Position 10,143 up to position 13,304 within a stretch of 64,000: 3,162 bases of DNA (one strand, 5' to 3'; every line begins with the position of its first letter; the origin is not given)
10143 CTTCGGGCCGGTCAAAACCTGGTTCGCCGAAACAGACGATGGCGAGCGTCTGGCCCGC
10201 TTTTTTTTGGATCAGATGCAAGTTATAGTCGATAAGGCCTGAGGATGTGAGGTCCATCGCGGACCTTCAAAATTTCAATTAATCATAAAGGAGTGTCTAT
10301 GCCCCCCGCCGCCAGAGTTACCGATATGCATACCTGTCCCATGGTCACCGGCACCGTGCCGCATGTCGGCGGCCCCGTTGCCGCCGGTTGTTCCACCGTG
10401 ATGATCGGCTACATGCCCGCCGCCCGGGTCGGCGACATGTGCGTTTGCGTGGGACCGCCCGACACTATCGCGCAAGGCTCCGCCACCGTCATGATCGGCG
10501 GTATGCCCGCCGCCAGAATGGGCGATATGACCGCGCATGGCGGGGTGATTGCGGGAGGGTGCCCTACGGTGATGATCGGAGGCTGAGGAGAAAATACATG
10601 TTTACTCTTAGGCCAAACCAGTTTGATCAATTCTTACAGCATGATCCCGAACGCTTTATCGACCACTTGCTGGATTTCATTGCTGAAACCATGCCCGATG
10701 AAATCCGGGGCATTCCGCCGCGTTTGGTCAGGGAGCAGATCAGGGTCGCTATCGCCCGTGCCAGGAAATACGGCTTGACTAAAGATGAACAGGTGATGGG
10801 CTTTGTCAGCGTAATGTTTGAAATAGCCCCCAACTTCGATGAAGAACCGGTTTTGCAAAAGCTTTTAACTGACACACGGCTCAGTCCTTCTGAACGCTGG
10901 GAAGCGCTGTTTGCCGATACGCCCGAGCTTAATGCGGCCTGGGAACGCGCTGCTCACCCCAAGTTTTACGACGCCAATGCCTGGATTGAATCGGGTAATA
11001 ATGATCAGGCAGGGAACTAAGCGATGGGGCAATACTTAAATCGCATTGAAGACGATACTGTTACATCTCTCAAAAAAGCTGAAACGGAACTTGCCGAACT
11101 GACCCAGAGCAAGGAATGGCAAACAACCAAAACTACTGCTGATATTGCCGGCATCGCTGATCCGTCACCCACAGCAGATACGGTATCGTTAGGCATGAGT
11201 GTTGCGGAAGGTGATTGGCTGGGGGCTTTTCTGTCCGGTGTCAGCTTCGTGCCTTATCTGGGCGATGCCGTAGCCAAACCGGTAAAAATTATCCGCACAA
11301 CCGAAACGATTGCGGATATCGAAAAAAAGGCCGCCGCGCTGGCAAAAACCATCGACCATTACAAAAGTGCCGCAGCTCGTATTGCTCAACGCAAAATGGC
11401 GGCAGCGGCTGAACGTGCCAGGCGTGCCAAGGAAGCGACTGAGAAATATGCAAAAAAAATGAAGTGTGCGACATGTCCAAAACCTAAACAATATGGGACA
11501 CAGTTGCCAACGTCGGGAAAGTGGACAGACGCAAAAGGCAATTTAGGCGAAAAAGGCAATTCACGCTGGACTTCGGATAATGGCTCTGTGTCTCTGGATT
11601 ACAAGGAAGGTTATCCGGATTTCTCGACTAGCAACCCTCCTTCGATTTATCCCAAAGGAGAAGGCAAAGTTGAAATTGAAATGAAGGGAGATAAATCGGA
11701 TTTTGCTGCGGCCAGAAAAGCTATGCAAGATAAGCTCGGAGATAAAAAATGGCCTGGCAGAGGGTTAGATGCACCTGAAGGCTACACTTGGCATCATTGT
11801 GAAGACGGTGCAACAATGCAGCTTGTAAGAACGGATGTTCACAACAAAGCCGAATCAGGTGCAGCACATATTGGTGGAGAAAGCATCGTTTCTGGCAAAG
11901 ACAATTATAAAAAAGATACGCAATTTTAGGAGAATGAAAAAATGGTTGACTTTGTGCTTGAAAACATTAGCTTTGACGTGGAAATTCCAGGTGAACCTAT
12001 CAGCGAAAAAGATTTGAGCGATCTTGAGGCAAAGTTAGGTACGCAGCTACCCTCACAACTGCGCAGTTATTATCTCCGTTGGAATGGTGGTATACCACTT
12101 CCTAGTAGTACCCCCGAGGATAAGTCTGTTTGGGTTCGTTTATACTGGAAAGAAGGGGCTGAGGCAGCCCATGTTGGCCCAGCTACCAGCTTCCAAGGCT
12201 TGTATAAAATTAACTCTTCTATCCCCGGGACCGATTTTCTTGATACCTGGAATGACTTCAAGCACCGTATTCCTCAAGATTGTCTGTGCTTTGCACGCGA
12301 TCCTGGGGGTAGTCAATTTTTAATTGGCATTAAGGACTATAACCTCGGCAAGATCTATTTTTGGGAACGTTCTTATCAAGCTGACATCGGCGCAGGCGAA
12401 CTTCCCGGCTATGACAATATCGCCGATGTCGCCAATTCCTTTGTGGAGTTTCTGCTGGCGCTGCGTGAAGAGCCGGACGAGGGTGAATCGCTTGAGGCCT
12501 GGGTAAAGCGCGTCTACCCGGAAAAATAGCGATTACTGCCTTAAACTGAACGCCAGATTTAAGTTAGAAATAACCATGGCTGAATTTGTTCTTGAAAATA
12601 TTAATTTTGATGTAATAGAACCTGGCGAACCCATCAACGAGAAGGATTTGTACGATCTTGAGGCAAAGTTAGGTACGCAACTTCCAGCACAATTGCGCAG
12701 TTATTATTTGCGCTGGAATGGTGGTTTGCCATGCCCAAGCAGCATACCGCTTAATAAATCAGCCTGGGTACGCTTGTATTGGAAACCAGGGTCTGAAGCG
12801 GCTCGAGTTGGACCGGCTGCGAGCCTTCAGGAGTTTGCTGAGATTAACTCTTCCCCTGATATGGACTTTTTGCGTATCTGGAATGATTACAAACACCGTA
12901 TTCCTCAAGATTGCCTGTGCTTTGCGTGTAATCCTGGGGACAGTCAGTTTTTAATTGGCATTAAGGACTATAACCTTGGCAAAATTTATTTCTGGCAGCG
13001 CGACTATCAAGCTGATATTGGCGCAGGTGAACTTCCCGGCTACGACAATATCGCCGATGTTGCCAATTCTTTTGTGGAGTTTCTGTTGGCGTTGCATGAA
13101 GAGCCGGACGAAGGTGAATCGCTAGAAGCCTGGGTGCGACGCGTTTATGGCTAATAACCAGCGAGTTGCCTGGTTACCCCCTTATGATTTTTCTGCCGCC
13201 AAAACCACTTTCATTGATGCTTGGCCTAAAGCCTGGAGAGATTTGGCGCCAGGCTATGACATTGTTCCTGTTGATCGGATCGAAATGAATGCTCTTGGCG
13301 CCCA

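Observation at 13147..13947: Cdc123/D123-like ATP-grasp protein encoded as terminal cargo of the VgrG island, with no obvious cognate immunity gene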

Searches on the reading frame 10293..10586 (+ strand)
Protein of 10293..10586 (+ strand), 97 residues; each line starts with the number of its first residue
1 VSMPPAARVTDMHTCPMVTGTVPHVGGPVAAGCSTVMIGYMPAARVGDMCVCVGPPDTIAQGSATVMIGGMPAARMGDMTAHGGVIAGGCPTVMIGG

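Call 5: search_protein_families(library=pfam, proteins=[window:10293-10586:+], max_evalue=0.1)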
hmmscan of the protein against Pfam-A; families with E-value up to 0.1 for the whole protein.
window:10293-10586:+ (97 aa): 2 families
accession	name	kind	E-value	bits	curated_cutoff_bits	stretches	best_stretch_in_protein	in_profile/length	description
PF05488.18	PAAR_motif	-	4.6e-25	88.1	27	2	19-87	1-69/70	PAAR motif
PF13665.11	Tox-PAAR-like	-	0.00034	21.1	31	1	57-82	76-101/108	Toxin PAAR-like domain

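Call 6: search_protein_families(library=ncbifam, proteins=[window:10293-10586:+], max_evalue=0.1)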
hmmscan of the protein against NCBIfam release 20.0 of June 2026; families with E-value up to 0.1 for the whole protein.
window:10293-10586:+ (97 aa): 1 family
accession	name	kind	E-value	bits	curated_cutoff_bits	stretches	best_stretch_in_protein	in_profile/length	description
NF033420.0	T6SS_PAAR_dom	equivalog_domain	1.5e-11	44.2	124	2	58-96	57-94/94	type VI secretion system PAAR protein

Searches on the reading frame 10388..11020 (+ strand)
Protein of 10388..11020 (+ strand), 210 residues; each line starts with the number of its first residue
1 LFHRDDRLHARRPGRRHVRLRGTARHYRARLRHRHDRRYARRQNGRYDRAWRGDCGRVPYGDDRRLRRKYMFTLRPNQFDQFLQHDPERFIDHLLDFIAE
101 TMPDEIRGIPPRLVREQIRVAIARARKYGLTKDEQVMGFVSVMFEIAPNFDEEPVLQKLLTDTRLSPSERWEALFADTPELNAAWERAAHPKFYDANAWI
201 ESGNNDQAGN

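Call 5: search_protein_families(library=pfam, proteins=[window:10388-11020:+], max_evalue=0.1)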
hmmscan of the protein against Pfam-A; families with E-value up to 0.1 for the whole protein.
window:10388-11020:+ (210 aa): 1 family
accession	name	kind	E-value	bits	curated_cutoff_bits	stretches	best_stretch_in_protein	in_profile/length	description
PF21058.3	Stereocilin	-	0.022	14.3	26.6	1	65-127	95-156/397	Stereocilin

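Call 6: search_protein_families(library=ncbifam, proteins=[window:10388-11020:+], max_evalue=0.1)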
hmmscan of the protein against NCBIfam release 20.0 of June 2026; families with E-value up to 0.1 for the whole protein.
window:10388-11020:+ (210 aa): 0 families

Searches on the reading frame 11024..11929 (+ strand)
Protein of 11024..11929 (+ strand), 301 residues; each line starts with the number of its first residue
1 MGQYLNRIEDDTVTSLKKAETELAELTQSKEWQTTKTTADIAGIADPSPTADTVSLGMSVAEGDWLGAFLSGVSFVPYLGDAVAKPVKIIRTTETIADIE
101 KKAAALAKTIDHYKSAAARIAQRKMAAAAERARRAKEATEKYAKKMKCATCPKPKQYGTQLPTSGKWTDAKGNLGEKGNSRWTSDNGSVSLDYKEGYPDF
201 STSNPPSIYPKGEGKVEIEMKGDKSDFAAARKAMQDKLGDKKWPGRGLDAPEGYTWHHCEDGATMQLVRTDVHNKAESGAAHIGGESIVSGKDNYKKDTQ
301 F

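Call 5: search_protein_families(library=pfam, proteins=[window:11024-11929:+], max_evalue=0.1)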
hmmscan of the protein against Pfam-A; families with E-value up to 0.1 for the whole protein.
window:11024-11929:+ (301 aa): 2 families
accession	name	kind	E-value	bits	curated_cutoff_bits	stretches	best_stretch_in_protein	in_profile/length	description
PF14414.12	WHH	-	7.9e-14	51.6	25.1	1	251-288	6-39/43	A nuclease of the HNH/ENDO VII superfamily with conserved WHH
PF12639.13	Colicin-DNase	-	3.1e-11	44.4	25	1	193-276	4-92/96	DNase/tRNase domain of colicin-like bacteriocin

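Call 6: search_protein_families(library=ncbifam, proteins=[window:11024-11929:+], max_evalue=0.1)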
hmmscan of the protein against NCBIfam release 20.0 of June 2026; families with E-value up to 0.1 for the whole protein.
window:11024-11929:+ (301 aa): 0 families

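Call 69: predict_structure(alignment_id=A4)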
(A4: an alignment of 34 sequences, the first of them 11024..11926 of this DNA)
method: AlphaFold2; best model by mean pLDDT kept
length: 301 residues; sequences in the alignment: 34
mean_pLDDT: 69.0   pTM: 0.61
mean pLDDT of the five models: 69.0, 68.2, 68.0, 64.8, 62.4
residues with pLDDT >= 90: 68; 70-90: 86; 50-70: 78; < 50: 69
segments of 3 or more residues with pLDDT < 50: 37-92, 291-301
pLDDT, mean of each block of 10 residues (from residue 1): 60 68 67 54 36 32 42 41 39 53 60 66 71 71 72 68 89 90 94 88 94 86 84 92 89 89 87 85 58 47 49
secondary structure, 60 per line:
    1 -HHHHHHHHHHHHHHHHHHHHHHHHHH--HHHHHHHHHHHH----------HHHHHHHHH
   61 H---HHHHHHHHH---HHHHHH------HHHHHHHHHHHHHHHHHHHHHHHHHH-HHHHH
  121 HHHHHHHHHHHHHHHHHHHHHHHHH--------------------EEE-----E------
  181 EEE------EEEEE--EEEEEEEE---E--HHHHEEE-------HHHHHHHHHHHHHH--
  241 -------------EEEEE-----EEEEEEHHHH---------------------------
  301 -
elements in order: H2-27 H30-41 H52-61 H65-73 H77-82 H89-114 H116-145 E166-168 E181-183 E190-194 E197-204 H211-214 E215-217 H225-238 E254-258 E264-269 H270-273

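Call 73: search_protein_families(library=padloc, proteins=[window:11024-11926:+], max_evalue=0.01)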
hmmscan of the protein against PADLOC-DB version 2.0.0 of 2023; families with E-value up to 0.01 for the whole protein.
window:11024-11926:+ (301 aa): 0 families

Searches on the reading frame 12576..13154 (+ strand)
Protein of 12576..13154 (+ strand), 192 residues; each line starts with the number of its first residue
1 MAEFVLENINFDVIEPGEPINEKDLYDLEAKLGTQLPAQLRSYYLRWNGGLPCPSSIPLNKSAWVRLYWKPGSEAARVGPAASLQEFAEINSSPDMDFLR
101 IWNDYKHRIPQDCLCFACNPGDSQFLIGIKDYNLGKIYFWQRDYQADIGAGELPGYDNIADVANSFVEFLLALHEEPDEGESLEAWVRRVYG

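Call 5: search_protein_families(library=pfam, proteins=[window:12576-13154:+], max_evalue=0.1)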
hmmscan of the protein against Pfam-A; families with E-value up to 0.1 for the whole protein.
window:12576-13154:+ (192 aa): 3 families
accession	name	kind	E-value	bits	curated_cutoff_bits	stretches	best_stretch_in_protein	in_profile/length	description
PF09346.15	SMI1_KNR4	-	3.4e-14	54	25.4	1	19-170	1-123/125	SMI1 / KNR4 family (SUKH-1)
PF14568.11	SUKH_6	-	1e-09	39.4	27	1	22-170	1-119/119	SMI1-KNR4 cell-wall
PF14567.11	SUKH_5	-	7.4e-05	23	27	0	13-49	15-51/142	SMI1-KNR4 cell-wall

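Call 6: search_protein_families(library=ncbifam, proteins=[window:12576-13154:+], max_evalue=0.1)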
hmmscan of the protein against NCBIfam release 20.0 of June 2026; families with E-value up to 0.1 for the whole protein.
window:12576-13154:+ (192 aa): 1 family
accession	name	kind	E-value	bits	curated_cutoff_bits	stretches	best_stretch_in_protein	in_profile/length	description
NF047688.1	LIMLP_19325_fam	subfamily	0.0056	16.4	70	1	8-41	2-34/54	LIMLP_19325 family protein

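Call 73: search_protein_families(library=padloc, proteins=[window:12576-13151:+], max_evalue=0.01)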
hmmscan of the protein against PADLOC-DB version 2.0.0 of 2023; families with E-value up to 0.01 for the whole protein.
window:12576-13151:+ (192 aa): 0 families
